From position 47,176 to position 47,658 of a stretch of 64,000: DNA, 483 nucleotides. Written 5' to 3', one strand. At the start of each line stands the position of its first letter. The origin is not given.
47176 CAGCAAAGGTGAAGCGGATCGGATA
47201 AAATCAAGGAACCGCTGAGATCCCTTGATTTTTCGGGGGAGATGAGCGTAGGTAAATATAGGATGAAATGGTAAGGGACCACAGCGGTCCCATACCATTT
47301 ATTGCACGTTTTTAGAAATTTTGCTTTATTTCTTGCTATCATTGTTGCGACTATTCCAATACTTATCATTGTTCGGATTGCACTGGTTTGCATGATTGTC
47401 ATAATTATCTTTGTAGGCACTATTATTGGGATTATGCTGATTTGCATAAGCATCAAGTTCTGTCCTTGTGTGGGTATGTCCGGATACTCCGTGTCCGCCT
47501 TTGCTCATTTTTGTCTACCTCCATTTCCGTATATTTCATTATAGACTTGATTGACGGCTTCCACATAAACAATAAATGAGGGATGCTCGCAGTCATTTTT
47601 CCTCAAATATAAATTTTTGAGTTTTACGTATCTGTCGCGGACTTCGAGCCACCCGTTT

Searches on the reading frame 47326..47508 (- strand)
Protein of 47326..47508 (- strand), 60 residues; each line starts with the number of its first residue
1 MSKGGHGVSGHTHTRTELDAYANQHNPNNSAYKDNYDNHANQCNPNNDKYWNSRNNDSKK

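Call 3: search_protein_families(library=pfam, proteins=[window:47326-47508:-], max_evalue=1)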
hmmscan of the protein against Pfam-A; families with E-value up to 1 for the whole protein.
window:47326-47508:- (60 aa): 0 families

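Call 4: search_protein_families(library=padloc, proteins=[window:47326-47508:-], max_evalue=1)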
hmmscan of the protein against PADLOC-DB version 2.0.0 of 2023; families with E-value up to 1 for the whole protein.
window:47326-47508:- (60 aa): 0 families

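Call 5: search_protein_families(library=ncbifam, proteins=[window:47326-47508:-], max_evalue=1)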
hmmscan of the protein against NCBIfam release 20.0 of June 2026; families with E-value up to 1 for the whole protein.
window:47326-47508:- (60 aa): 1 family
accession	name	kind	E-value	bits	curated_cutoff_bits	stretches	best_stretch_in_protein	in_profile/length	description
NF009566.0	PRK13020.1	equivalog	0.15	11.2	180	1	4-26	95-117/206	riboflavin synthase subunit alpha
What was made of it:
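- On AbiEii / MenT (DUF1814) NTase toxins: No Pfam, NCBIfam or PADLOC hit to these families (calls 3, 4, 5).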

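Call 8: search_protein_families(library=phrogs, proteins=[window:47326-47508:-], max_evalue=1)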
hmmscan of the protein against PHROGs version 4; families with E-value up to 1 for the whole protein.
window:47326-47508:- (60 aa): 0 families
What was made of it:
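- On Type II antitoxin (for the small protein): No domain hit (calls 3, 5, 8).
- Tried and rejected: Family libraries: Pfam, NCBIfam and PHROGs have no family for either protein (calls 3, 5, 8).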

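Call 10: find_homologous_proteins(query=window:47326-47508:-, max_evalue=10)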
Query window:47326-47508:- (60 aa): 159 proteins with E <= 10 among 159 candidates; the best 120 are listed.
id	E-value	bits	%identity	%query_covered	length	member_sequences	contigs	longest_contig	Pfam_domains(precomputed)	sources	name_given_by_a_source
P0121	4.1e-32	127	98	100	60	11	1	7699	-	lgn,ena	-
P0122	3.7e-21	92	73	100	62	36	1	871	-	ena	-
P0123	5.7e-21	92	78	90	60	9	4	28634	-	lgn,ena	-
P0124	2.6e-20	90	73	100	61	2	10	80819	-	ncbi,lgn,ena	-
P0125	2.7e-20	90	76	90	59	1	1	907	-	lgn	-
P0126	3.0e-20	89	76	90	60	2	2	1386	-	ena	-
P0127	3.9e-20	89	76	90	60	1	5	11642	-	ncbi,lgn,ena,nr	ncbi:MAG: hypothetical protein IKP74_07160 [Clostridia bacterium]|nr:hypothetical protein [Clostridi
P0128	5.7e-20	89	71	98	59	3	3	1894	-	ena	-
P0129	6.6e-20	88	79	95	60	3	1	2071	-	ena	-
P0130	7.7e-20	88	71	98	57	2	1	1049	-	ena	-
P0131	8.0e-20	88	73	100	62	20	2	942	-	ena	-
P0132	1.7e-19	87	73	100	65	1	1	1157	-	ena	-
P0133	1.8e-19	87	72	95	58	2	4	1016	-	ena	-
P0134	2.2e-19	87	71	98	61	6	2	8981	-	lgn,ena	-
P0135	2.6e-19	87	73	98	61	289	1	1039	-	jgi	-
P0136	2.9e-19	86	82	83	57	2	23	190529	-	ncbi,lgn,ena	-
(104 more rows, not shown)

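Call 24: find_encoding_contigs(protein=P0136, flank=6000, max_places=8)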
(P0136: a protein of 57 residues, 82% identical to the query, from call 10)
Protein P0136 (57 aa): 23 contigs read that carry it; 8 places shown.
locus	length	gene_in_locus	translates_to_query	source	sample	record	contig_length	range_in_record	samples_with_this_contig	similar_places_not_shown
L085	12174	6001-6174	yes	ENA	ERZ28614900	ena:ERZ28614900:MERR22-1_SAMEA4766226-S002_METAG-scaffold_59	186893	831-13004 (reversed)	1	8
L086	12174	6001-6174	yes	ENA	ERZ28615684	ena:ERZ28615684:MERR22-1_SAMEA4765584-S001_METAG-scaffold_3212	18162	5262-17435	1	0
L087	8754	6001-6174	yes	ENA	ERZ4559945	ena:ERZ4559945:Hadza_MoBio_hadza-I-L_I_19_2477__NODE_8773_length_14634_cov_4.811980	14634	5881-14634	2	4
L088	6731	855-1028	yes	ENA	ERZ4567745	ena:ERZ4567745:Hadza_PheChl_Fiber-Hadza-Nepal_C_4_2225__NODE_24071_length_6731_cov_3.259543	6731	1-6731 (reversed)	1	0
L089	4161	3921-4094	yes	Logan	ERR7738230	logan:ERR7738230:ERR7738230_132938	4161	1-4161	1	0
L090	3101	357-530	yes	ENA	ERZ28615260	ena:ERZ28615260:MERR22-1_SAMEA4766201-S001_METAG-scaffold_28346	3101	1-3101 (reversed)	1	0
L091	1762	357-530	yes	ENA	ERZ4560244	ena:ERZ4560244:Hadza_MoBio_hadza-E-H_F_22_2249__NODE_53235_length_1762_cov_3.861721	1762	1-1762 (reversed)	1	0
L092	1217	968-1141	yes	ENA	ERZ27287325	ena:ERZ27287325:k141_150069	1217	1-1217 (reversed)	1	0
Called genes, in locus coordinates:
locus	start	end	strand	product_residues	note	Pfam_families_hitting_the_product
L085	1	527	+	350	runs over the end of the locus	PF04055:Radical_SAM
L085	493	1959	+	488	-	PF04055:Radical_SAM, PF06968:BATS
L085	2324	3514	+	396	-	PF01926:MMR_HSR1, PF02421:FeoB_N, PF00350:Dynamin_N (faint), PF18128:HydF_dimer, PF18133:HydF_tetramer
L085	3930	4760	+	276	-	PF10021:PARG_cat_microb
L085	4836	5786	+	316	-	PF13391:HNH_2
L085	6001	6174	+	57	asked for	-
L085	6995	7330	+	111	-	-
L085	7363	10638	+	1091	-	PF13020:NOV_C (faint)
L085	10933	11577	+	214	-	-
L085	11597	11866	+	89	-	PF09538:FYDLN_acid (weak)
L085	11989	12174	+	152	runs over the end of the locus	-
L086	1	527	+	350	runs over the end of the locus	PF04055:Radical_SAM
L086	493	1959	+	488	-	PF04055:Radical_SAM, PF06968:BATS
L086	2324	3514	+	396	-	PF01926:MMR_HSR1, PF02421:FeoB_N, PF00350:Dynamin_N (faint), PF18128:HydF_dimer, PF18133:HydF_tetramer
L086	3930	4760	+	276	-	PF10021:PARG_cat_microb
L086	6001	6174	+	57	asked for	-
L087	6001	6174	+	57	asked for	-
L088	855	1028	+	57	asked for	-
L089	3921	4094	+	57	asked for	-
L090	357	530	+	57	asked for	-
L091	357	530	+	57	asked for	-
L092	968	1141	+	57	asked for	-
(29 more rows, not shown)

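Call 26: find_related_loci(query=A1, collection=metagenome_contigs, flank=4000)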
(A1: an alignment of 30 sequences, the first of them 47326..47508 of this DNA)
Query A1 (60 aa) in metagenome_contigs; peptide patterns used: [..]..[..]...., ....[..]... (x = any residue, [..] = any of these).
600 stretches matched a pattern (row limit reached: there are more); 527 encode a relative of the query (tblastn E <= 1e-3); the best 80 are kept; 80 distinct loci.
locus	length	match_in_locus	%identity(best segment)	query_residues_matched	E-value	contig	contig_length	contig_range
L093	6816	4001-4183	72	1-60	8e-25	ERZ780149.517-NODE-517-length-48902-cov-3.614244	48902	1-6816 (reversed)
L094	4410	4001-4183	72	1-60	8e-25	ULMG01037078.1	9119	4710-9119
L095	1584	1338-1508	75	1-57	1e-24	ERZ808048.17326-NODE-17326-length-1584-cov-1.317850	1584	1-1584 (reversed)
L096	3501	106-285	68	1-60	2e-24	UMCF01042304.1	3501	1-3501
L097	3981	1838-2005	79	1-57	2e-24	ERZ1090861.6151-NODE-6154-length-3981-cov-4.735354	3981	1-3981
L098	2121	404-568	76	5-59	2e-24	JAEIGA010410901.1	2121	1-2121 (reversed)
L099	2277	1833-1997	76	5-59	4e-24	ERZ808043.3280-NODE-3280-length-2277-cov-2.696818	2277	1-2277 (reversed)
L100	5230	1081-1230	80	1-50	6e-24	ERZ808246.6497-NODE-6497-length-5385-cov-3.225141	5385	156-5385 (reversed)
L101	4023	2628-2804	72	1-60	1e-23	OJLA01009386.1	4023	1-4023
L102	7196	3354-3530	72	1-60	1e-23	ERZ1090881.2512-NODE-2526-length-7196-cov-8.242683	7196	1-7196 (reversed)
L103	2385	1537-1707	74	1-58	1e-23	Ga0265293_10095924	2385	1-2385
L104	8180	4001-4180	70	1-60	2e-23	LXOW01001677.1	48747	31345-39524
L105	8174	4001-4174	73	1-59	2e-23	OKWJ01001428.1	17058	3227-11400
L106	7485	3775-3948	73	1-59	2e-23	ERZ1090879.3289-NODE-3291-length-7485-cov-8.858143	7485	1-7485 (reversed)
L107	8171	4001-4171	74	1-58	3e-23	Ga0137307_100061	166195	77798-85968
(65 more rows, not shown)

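Call 36: search_protein_representatives(alignment_id=A1)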
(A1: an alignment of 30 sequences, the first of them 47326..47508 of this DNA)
Query: 30 sequences, 66 profile positions. Proteins with E-value up to 0.001 (for the whole library): 838; up to 1e-10: 164; up to 1e-30: 0. The best 150 are listed.
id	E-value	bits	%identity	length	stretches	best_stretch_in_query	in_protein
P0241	6.0e-28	112.9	-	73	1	5-62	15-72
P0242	6.1e-28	112.9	-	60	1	5-61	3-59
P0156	1.3e-27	111.9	-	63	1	5-65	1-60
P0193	1.8e-25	104.9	-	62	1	5-64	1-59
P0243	9.2e-25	102.7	-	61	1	5-64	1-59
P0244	4.8e-24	100.4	-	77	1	4-59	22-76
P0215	1.2e-23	99.1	-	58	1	5-60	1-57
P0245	3.1e-23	97.8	-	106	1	3-56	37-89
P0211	6.6e-23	96.7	-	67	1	5-53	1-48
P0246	8.5e-23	96.4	-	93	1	9-60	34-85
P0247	1.2e-22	95.9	-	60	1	5-63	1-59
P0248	4.9e-22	93.9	-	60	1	5-62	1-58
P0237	8.3e-22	93.2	-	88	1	5-63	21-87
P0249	1.8e-21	92.1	-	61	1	5-57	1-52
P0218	1.9e-21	92.1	-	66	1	5-61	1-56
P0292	6.2e-15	71.2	-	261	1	3-56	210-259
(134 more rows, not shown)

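Call 39: find_encoding_contigs(protein=P0292, flank=6000, max_places=4)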
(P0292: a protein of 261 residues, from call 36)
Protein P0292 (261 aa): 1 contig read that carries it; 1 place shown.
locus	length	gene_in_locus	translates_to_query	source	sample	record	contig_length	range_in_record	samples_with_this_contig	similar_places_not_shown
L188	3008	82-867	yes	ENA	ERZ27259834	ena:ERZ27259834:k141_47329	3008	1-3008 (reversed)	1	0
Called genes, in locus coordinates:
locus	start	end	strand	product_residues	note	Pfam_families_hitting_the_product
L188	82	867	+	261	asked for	-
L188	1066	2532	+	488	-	PF00005:ABC_tran, PF08402:TOBE_2 (weak)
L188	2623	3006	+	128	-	?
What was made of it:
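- P0292 was verified on DNA (call 39).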

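Call 44: search_solved_structures(query=A1, max_evalue=10, show_alignments=2)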
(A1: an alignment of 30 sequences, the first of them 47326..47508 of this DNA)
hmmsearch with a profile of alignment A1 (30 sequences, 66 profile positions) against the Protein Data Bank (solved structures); distinct sequences matched with E-value up to 10: 0.

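Call 45: find_homologous_proteins(query=P0292, max_evalue=0.00001)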
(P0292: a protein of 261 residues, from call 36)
Query P0292 (261 aa): 60 proteins with E <= 0.00001 among 297 candidates.
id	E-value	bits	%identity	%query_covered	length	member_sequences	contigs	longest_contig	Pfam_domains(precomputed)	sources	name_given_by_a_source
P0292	2.7e-173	592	100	100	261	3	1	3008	-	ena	-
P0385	2.2e-56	209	44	100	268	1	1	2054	-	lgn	-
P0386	3.9e-48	182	39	100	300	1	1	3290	-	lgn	-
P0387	3.1e-43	166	41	100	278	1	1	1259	-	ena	-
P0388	3.2e-43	166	41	100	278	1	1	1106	-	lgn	-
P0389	4.0e-43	166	41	100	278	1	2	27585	-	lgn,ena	-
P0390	6.1e-43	165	43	100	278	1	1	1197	-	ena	-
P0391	6.5e-43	165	41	100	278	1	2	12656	-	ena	-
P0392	1.9e-42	164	40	100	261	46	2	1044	-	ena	-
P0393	7.6e-42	162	43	100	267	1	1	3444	-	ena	-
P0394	1.2e-41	161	41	100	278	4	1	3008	-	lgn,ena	-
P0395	1.3e-41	161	41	100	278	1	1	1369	-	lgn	-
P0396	3.1e-41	160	38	100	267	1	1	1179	-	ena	-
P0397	3.1e-41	160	40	100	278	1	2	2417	-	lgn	-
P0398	3.5e-41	160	40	100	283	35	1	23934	-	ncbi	-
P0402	1.8e-40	157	39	100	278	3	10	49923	-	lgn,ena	-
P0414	7.2e-34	136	35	100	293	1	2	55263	-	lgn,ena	-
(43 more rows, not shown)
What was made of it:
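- At least 27 clusters cover the fusion at 100% (call 45). The fusions to the small domain are unexplained (call 45).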

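Call 55: predict_structure(alignment_id=A3)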
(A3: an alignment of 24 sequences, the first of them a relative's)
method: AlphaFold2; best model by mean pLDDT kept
length: 261 residues; sequences in the alignment: 24
mean_pLDDT: 81.3   pTM: 0.71
mean pLDDT of the five models: 81.3, 80.7, 80.7, 80.2, 76.9
residues with pLDDT >= 90: 145; 70-90: 53; 50-70: 37; < 50: 26
segments of 3 or more residues with pLDDT < 50: 212-231, 258-261
pLDDT, mean of each block of 10 residues (from residue 1): 91 94 97 95 90 89 94 95 96 90 89 79 82 90 89 79 93 94 83 90 78 40 45 52 54 49 33
secondary structure, 60 per line:
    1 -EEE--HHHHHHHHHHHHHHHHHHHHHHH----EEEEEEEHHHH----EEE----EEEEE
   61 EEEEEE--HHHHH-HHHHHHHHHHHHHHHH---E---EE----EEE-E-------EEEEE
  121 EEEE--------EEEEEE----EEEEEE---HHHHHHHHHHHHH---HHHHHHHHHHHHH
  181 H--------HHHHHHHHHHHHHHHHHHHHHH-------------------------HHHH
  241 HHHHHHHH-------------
elements in order: E2-4 H7-29 E34-40 H41-44 E49-51 E56-66 H69-73 H75-90 E104-106 E116-124 E133-138 E143-148 H152-164 H168-181 H190-211 H237-248
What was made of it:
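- The tail is predicted flexible, so it could reach an active site (call 55). AF2 gives no confident docking of the tail (call 55). The small partner is disordered (call 55).
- Tried and rejected: AF2 of a natural fusion, to see the tail dock: the tail has pLDDT 33-54, so no conclusion is possible (call 55).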

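Call 63: search_dna_similar(query=window:47326-47508:-, collection=phages, mode=protein, max_evalue=0.001, max_rows=25)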
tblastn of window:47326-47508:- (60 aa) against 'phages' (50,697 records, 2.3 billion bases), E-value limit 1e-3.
Records with a match: 1; places in all: 1; records where one place covers at least 80% of the query: 0.
Best place of each record, by identity: 60-80% 1.
By first word of the organism name: Dorea 1.
By host as written in the record: Dorea sp. 1.
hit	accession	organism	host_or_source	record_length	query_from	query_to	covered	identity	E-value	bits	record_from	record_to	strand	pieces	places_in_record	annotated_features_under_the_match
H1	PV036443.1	Dorea phage NatCom_31361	Dorea sp.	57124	7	33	45%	66.7%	3e-4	41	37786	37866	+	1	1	hypothetical protein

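Call 66: search_dna_similar(query=window:47326-47508:-, collection=plasmids, mode=protein, max_evalue=0.001, max_rows=25)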
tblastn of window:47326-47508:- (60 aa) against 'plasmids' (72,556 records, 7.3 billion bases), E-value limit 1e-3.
No match.

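Call 67: get_annotated_region(hit=H1, flank=3000)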
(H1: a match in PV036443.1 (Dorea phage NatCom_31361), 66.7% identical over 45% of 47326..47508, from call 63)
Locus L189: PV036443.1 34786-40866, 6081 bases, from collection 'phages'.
description: Dorea phage NatCom_31361, complete genome.
organism: Dorea phage NatCom_31361 (NCBI taxid 3403525)
taxonomy: Viruses; Duplodnaviria; Heunggongvirae; Uroviricota; Caudoviricetes; Ca. Heliusvirales
host: Dorea sp.; source: human feces; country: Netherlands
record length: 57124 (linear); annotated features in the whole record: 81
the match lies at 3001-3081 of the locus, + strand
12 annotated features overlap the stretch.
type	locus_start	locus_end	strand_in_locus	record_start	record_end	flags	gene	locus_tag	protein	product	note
CDS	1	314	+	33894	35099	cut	-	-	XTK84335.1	major head protein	-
CDS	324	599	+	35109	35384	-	-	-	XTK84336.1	hypothetical protein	-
CDS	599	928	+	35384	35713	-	-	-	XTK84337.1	head closure Hc1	-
CDS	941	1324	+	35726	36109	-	-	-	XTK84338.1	hypothetical protein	-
CDS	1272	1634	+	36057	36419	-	-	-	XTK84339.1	hypothetical protein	-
CDS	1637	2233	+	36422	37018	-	-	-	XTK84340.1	major tail protein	-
CDS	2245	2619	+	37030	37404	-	-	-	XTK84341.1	hypothetical protein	-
CDS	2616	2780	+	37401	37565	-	-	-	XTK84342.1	hypothetical protein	-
CDS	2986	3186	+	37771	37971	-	-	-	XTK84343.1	hypothetical protein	-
CDS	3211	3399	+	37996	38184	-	-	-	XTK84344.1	hypothetical protein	-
CDS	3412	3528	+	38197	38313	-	-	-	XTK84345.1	hypothetical protein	-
CDS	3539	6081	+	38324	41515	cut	-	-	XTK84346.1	tail length tape measure protein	-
